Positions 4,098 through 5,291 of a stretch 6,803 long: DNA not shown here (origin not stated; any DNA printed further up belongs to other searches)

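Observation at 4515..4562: EndoV half carries Asn at the position of a catalytic metal-binding Asp, plus two further changes in the same conserved block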

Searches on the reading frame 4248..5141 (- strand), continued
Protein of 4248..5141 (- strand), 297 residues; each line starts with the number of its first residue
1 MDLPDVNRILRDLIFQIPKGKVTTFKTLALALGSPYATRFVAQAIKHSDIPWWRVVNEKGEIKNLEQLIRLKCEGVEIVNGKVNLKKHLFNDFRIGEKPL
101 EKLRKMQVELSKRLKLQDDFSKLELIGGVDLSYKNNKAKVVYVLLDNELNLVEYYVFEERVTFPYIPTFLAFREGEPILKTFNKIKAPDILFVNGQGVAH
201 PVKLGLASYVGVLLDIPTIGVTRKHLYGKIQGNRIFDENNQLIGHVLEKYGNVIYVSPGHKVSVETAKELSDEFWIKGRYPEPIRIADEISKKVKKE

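Call 36: fold_search(model_id=the predicted structure, library=pdb)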
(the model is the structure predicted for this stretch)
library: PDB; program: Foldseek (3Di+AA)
matches with E <= 10: 1402; with E <= 0.001: 82
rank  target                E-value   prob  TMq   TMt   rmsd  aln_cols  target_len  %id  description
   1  6ozf_B                5.6e-22  1.00  0.63  0.83   3.3       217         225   37  Crystal structure of Thermotoga maritima (Tm) Endonuclease V (D110N) in complex with a 12mer DNA containing an inosine (released 2019-09-04)
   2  4xpu_B                6.7e-22  1.00  0.60  0.83   2.0       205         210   35  The crystal structure of EndoV from E.coli (released 2015-08-19)
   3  6ozg_B                8.1e-22  1.00  0.63  0.83   3.3       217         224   37  Crystal structure of Thermotoga maritima (Tm) Endonuclease V (E89Q) in complex with a 12mer DNA containing an inosine  (released 2019-09-04)
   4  2w35_A                1.1e-21  1.00  0.63  0.84   1.8       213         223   38  Structures of endonuclease V with DNA reveal initiation of deaminated adenine repair (released 2009-01-20)
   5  3hd0_A                1.1e-21  1.00  0.62  0.83   1.9       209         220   38  Crystal structure of Tm1865, an Endonuclease V from Thermotoga Maritima (released 2009-07-14)
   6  6ozf_A                1.2e-21  1.00  0.62  0.83   5.7       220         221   37  Crystal structure of Thermotoga maritima (Tm) Endonuclease V (D110N) in complex with a 12mer DNA containing an inosine (released 2019-09-04)
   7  4xpu_A                1.4e-21  1.00  0.60  0.85   1.8       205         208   35  The crystal structure of EndoV from E.coli (released 2015-08-19)
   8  3hd0_B                1.6e-21  1.00  0.63  0.85   1.8       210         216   38  Crystal structure of Tm1865, an Endonuclease V from Thermotoga Maritima (released 2009-07-14)
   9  3hd0_D                1.8e-21  1.00  0.63  0.83   1.7       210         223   38  Crystal structure of Tm1865, an Endonuclease V from Thermotoga Maritima (released 2009-07-14)
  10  6ozg_A                2.2e-21  1.00  0.62  0.82   1.9       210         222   37  Crystal structure of Thermotoga maritima (Tm) Endonuclease V (E89Q) in complex with a 12mer DNA containing an inosine  (released 2019-09-04)
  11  2w36_A                2.8e-21  1.00  0.64  0.84   5.6       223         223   36  Structures of endonuclease V with DNA reveal initiation of deaminated adenine repair (released 2009-01-20)
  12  6ozk_A                3.9e-20  1.00  0.62  0.74   3.2       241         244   27  Crystal structure of Mus musculus (Mm) Endonuclease V in complex with a 23mer RNA oligo containing an inosine after 68 (released 2019-09-04)
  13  5aoy                  4.1e-20  1.00  0.58  0.70   3.1       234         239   26  Structure of mouse Endonuclease V (released 2016-05-04)
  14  6ozs_A                4.4e-20  1.00  0.62  0.75   3.0       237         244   28  Crystal structure of Mus musculus (Mm) Endonuclease V in complex with a 23mer RNA oligo containing an inosine after a  (released 2019-09-04)
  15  6oze                  5.0e-20  1.00  0.62  0.75   2.5       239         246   28  Crystal structure of the catalytic domain of human Endonuclease V (C140S/C225S/C226A/C228S) (released 2019-09-04)
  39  2kif_MODEL_1_A        3.4e-07  1.00  0.26  0.71   2.9        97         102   33  Solution NMR structure of an O6-methylguanine DNA methyltransferase family protein from Vibrio parahaemolyticu (released 2009-06-30)
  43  3gva_A                9.3e-07  1.00  0.28  0.73   1.8       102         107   34  Crystal Structure Analysis of S. Pombe ATL (released 2009-06-09)
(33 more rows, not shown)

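Call 38: find_related_loci(query=A2, collection=genome_contigs, flank=3000)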
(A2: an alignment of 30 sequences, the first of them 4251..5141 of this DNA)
Query A2 (297 aa) in genome_contigs; peptide patterns used: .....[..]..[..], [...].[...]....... (x = any residue, [..] = any of these).
423 stretches matched a pattern; 335 encode a relative of the query (tblastn E <= 1e-3); the best 80 are kept; 80 distinct loci.
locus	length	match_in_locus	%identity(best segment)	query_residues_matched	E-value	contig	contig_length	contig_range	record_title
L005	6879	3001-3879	62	5-295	1e-115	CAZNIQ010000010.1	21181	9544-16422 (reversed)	MAG TPA_asm: Candidatus Woesearchaeota archaeon isolate binchicken_co36_18 genome assembly, contig: NODE_1560_length_211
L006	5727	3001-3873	59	5-294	5e-115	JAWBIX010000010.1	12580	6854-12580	MAG: Nanopusillaceae archaeon isolate GMQS_201709_bins_18 GMQS_201709_bins_18_scaffold_10, whole genome shotgun sequence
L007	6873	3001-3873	59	5-294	5e-115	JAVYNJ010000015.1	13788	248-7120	MAG: Nanopusillaceae archaeon isolate DRC_201705_bins_67 DRC_201705_bins_67_scaffold_15, whole genome shotgun sequence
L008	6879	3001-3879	59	5-294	6e-110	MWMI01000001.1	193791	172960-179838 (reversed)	MAG: Candidatus Nanoclepta minutus isolate Ncl-1 contig_1, whole genome shotgun sequence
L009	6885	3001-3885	55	1-295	1e-100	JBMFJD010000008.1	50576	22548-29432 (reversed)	MAG: Nanopusillaceae archaeon isolate KM4331-08 NODE_8_length_50576_cov_33.185984, whole genome shotgun sequence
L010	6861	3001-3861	57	10-295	3e-100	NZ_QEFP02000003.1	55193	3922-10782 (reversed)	Candidatus Nanobsidianus stetteri isolate SCGC AB-777_F03 Ga0188911_102, whole genome shotgun sequence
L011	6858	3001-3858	59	10-295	8e-100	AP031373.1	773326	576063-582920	Nanoarchaeota archaeon YN1 DNA, complete genome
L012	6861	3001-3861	56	10-295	2e-99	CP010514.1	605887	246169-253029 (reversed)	Candidatus Nanopusillus acidilobi strain 7A, complete genome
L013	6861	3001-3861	57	10-295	4e-99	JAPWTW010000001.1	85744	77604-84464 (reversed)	MAG: Candidatus Nanopusillus sp. isolate RSNS12 scaffold_34_c1, whole genome shotgun sequence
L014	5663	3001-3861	56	10-295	1e-98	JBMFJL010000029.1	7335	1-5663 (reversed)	MAG: Nanopusillaceae archaeon isolate KM4331-16 NODE_29_length_7335_cov_3.297189, whole genome shotgun sequence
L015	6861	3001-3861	58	10-295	1e-98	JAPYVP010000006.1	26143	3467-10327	MAG: Candidatus Nanopusillus sp. isolate RSNP5 scaffold_279_c1, whole genome shotgun sequence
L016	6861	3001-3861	57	10-295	2e-97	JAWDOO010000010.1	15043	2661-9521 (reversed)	MAG: Candidatus Nanopusillus sp. isolate RHS.bin.5 NODE_166_length_15043_cov_18.137, whole genome shotgun sequence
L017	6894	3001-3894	54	6-296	6e-96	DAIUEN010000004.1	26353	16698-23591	MAG TPA_asm: Candidatus Nanopusillus sp. isolate CTOTU25739 NODE_80_length_26353_cov_12.479504, whole genome shotgun seq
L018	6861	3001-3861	56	10-295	5e-94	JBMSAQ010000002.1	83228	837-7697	MAG: Candidatus Nanopusillus sp. isolate Nanopusillus-CON-C-r01 Nanopusillus-CON-C-r01_k141_559187, whole genome shotgun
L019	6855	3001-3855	51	10-295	1e-93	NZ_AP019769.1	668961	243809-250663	Nanobdella aerobiophila strain MJ1 chromosome, complete genome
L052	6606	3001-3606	43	100-291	8e-41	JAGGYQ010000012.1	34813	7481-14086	MAG: Candidatus Aenigmatarchaeota archaeon isolate AUK182 PB_MBMC_136_c_000000000052, whole genome shotgun sequence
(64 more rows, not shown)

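Call 46: find_homologous_proteins(query=L052:2968-3627:+, max_evalue=1e-10)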
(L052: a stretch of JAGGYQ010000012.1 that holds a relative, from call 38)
Query L052:2968-3627:+ (220 aa): 1276 proteins with E <= 1e-10 among 1437 candidates; the best 120 are listed.
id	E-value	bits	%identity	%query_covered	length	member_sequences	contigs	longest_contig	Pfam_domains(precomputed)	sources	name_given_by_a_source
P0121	1.1e-136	472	99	97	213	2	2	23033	PF04493.21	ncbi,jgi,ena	-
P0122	3.2e-75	271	61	91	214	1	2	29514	PF04493.21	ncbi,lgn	-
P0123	3.7e-75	270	59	94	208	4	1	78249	PF04493.21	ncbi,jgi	-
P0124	1.1e-74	269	59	96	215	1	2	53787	PF04493.21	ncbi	-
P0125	8.0e-74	266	58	94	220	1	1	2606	PF04493.21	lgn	-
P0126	9.2e-74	266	58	95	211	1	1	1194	PF04493.21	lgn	-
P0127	2.0e-73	265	58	92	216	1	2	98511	PF04493.21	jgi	jgi:deoxyribonuclease V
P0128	6.3e-72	260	58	92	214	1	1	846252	PF04493.21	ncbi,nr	ncbi:MAG: endonuclease V [Candidatus Aenigmatarchaeota archaeon]|nr:MAG: endonuclease V [Candidatus 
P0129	6.7e-72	260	57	94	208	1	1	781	PF04493.21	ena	-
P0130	6.0e-71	257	55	94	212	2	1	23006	PF04493.21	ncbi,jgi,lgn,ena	-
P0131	7.4e-71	256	54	94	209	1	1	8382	PF04493.21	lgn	-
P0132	3.9e-70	254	54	91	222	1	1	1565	PF04493.21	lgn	-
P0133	9.6e-70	253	56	90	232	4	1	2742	PF04493.21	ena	-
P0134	1.1e-69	253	54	96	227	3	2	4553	PF04493.21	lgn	-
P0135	1.3e-69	252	56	94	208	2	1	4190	PF04493.21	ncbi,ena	-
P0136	1.7e-68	249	54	94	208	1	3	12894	PF04493.21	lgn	-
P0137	4.0e-68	247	53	94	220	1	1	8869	PF04493.21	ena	-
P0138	9.8e-68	246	52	94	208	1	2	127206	PF04493.21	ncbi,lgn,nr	ncbi:MAG: endonuclease V [Candidatus Aenigmarchaeota archaeon]|nr:endonuclease V [Candidatus Aenigma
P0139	1.1e-67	246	54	90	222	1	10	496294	PF04493.21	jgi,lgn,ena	jgi:deoxyribonuclease V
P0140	1.5e-67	246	54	94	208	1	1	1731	PF04493.21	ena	-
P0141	1.7e-67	245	52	92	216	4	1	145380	PF04493.21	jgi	-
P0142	1.8e-67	245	52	94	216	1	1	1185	PF04493.21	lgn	-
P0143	6.6e-67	243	55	95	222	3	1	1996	PF04493.21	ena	-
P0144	8.6e-67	243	54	90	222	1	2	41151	PF04493.21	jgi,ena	-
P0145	1.0e-66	243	53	94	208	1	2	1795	PF04493.21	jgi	jgi:deoxyribonuclease V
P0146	1.1e-66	243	52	94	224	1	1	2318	PF04493.21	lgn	-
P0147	1.9e-66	242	52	94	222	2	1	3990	PF04493.21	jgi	jgi:deoxyribonuclease V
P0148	3.6e-65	238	52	92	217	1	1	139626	PF04493.21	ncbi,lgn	-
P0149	5.9e-65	237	52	93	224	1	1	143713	PF04493.21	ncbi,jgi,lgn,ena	-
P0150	8.5e-65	237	55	91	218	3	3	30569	PF04493.21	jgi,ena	-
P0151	1.1e-64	236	54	91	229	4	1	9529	PF04493.21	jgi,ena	-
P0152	1.2e-64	236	53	91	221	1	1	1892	PF04493.21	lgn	-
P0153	1.6e-64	236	51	91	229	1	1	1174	PF04493.21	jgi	-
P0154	1.7e-64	236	51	93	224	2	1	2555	PF04493.21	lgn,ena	-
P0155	1.8e-64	235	54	90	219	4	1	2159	PF04493.21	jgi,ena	-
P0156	4.0e-64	234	52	91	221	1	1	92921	PF04493.21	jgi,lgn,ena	jgi:deoxyribonuclease V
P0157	4.6e-64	234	53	92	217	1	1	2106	PF04493.21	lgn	-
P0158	4.7e-64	234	53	99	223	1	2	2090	PF04493.21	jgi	jgi:deoxyribonuclease V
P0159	1.1e-63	233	51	91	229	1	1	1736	PF04493.21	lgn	-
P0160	1.4e-63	233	51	95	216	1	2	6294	PF04493.21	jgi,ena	-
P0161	1.9e-63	232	51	96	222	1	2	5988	PF04493.21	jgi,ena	-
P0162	2.3e-63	232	53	91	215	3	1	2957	PF04493.21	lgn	-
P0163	2.4e-63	232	52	91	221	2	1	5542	PF04493.21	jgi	jgi:deoxyribonuclease V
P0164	6.0e-63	230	52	91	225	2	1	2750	PF04493.21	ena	-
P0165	7.7e-63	230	50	95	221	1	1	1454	PF04493.21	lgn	-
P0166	1.2e-62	230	51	90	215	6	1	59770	PF04493.21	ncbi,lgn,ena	-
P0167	1.4e-62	229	49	96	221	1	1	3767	PF04493.21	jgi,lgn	jgi:deoxyribonuclease V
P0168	2.2e-62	229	53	91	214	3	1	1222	PF04493.21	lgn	-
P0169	2.9e-62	228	52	91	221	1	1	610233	PF04493.21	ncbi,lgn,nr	ncbi:MAG: endonuclease V [Candidatus Aenigmarchaeota archaeon]|nr:endonuclease V [Candidatus Aenigma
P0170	3.2e-62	228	50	91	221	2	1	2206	PF04493.21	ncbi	-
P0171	4.5e-62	228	52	91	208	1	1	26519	PF04493.21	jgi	jgi:deoxyribonuclease V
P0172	4.8e-62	228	52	91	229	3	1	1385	PF04493.21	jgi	-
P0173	5.0e-62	227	50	91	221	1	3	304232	PF04493.21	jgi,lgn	jgi:deoxyribonuclease V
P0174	7.8e-62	227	49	96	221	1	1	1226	PF04493.21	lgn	-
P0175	2.8e-61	225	48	91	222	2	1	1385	PF04493.21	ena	-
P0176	2.9e-61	225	51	90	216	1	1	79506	PF04493.21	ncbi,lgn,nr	ncbi:MAG: endonuclease V [Candidatus Aenigmarchaeota archaeon]|nr:endonuclease V [Candidatus Aenigma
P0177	1.8e-60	222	51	92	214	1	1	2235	PF04493.21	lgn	-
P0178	2.5e-60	222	51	91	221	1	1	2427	PF04493.21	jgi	-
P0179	3.4e-60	221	49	92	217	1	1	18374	PF04493.21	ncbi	-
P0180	7.5e-60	220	51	91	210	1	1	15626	PF04493.21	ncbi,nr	ncbi:MAG: deoxyribonuclease V [Candidatus Altiarchaeota archaeon]|nr:deoxyribonuclease V [Candidatus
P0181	8.5e-60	220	48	91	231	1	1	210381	PF04493.21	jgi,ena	-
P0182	9.9e-60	220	54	87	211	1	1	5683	PF04493.21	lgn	-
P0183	1.0e-59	220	51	91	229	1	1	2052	PF04493.21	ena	-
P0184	1.1e-59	220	49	93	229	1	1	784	PF04493.21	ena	-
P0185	1.1e-59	220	50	91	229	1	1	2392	PF04493.21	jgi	jgi:deoxyribonuclease V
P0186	2.8e-59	218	52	94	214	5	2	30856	PF04493.21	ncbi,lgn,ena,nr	ncbi:MAG TPA: endonuclease V [Euryarchaeota archaeon]|nr:endonuclease V [Euryarchaeota archaeon]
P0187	3.4e-59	218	53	90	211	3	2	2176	PF04493.21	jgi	jgi:deoxyribonuclease V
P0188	5.0e-59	218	50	94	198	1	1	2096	PF04493.21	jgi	jgi:deoxyribonuclease V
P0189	6.2e-59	217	51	94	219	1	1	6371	PF04493.21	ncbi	-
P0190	1.1e-58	217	50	89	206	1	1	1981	PF04493.21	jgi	-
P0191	1.1e-58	217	49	97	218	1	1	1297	PF04493.21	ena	-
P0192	1.3e-58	216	47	94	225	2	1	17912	PF04493.21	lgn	-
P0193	1.7e-58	216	51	95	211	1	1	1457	PF04493.21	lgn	-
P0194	1.9e-58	216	49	87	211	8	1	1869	PF04493.21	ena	-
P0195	2.1e-58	216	52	90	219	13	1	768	PF04493.21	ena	-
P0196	2.2e-58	216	47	93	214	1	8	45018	PF04493.21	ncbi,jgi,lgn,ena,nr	ncbi:MAG: deoxyribonuclease V [Candidatus Altiarchaeales archaeon]|nr:MAG: deoxyribonuclease V [Cand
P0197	3.6e-58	215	50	95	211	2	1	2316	PF04493.21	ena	-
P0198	4.7e-58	215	49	93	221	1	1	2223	PF04493.21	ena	-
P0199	9.1e-58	214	52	91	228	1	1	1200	PF04493.21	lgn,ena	-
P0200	9.3e-58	214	51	92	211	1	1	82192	PF04493.21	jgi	jgi:deoxyribonuclease V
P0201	1.1e-57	213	50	92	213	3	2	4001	PF04493.21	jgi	-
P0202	2.0e-57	212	46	93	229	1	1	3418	PF04493.21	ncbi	-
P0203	5.6e-57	211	52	91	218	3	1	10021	PF04493.21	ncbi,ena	-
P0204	6.0e-57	211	50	93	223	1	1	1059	PF04493.21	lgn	-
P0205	7.7e-57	211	49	87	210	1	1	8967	PF04493.21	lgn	-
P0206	1.1e-56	210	53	81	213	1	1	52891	PF04493.21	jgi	jgi:deoxyribonuclease V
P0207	1.5e-56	210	50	91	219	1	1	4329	PF04493.21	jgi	-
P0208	2.1e-56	209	52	89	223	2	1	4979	PF04493.21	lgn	-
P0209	1.8e-55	206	53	92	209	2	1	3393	PF04493.21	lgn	-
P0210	2.2e-55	206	48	86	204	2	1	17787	PF04493.21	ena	-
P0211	2.5e-55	206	44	92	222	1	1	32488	PF04493.21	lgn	-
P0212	4.3e-55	205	50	95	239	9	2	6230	PF04493.21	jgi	-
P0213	1.1e-54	204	51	88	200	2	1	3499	PF04493.21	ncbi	-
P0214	1.3e-54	203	50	93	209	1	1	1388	PF04493.21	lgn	-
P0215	1.4e-54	203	46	95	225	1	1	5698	PF04493.21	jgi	-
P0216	1.7e-54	203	48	91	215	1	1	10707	PF04493.21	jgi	jgi:deoxyribonuclease V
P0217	1.7e-54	203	50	92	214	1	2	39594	PF04493.21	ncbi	ncbi:MAG: endonuclease V [Candidatus Hydrothermarchaeales archaeon]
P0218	1.9e-54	203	46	90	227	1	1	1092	PF04493.21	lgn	-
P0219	1.9e-54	203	45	95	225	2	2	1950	PF04493.21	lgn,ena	-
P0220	2.6e-54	202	45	95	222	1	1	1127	PF04493.21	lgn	-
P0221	3.8e-54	202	48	91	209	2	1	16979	PF04493.21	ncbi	-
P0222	4.8e-54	201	47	92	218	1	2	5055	PF04493.21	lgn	-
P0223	6.5e-54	201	49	93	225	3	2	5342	PF04493.21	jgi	-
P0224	7.2e-54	201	48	92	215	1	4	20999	PF04493.21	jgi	jgi:deoxyribonuclease V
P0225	1.0e-53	200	52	89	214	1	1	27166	PF04493.21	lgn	-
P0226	1.0e-53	200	52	93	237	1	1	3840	PF04493.21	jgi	jgi:deoxyribonuclease V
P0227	1.0e-53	200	47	95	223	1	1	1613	PF04493.21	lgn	-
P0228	1.4e-53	200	47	96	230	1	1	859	PF04493.21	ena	-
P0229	1.5e-53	200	45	93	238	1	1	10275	PF04493.21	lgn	-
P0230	1.5e-53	200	46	93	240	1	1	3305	PF04493.21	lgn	-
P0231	2.4e-53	199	49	91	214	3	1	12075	PF04493.21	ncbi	-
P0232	2.9e-53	199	49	97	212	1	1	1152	PF04493.21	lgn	-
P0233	3.8e-53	198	47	95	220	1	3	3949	PF04493.21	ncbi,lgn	ncbi:MAG: deoxyribonuclease V [Candidatus Hydrothermarchaeales archaeon]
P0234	4.1e-53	198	46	97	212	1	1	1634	PF04493.21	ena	-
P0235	5.3e-53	198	47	91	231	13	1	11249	PF04493.21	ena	-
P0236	6.9e-53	198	51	87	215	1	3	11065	PF04493.21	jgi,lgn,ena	-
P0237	8.7e-53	197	49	89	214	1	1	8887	PF04493.21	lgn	-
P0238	1.2e-52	197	52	87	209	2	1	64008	PF04493.21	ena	-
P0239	1.3e-52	197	46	92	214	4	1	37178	PF04493.21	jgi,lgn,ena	-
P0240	1.6e-52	196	51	91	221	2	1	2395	PF04493.21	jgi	jgi:deoxyribonuclease V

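Call 56: search_protein_families(library=ncbifam, proteins=[window:4251-5141:-], max_evalue=0.001)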
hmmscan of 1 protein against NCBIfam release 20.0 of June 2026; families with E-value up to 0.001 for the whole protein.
window:4251-5141:- (297 aa): 3 families
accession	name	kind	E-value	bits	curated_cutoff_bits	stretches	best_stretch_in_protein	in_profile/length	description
NF041102.1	endonuc_V_Ttgales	equivalog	1.2e-47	162.9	300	1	101-295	9-216/216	endonuclease V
NF008629.1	PRK11617.1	equivalog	1.1e-46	159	230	1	100-294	3-211/218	deoxyribonuclease V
TIGR00589.1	ogt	superfamily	2.5e-06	27.4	46.4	1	12-71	9-72/80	methylated-DNA--[protein]-cysteine S-methyltransferase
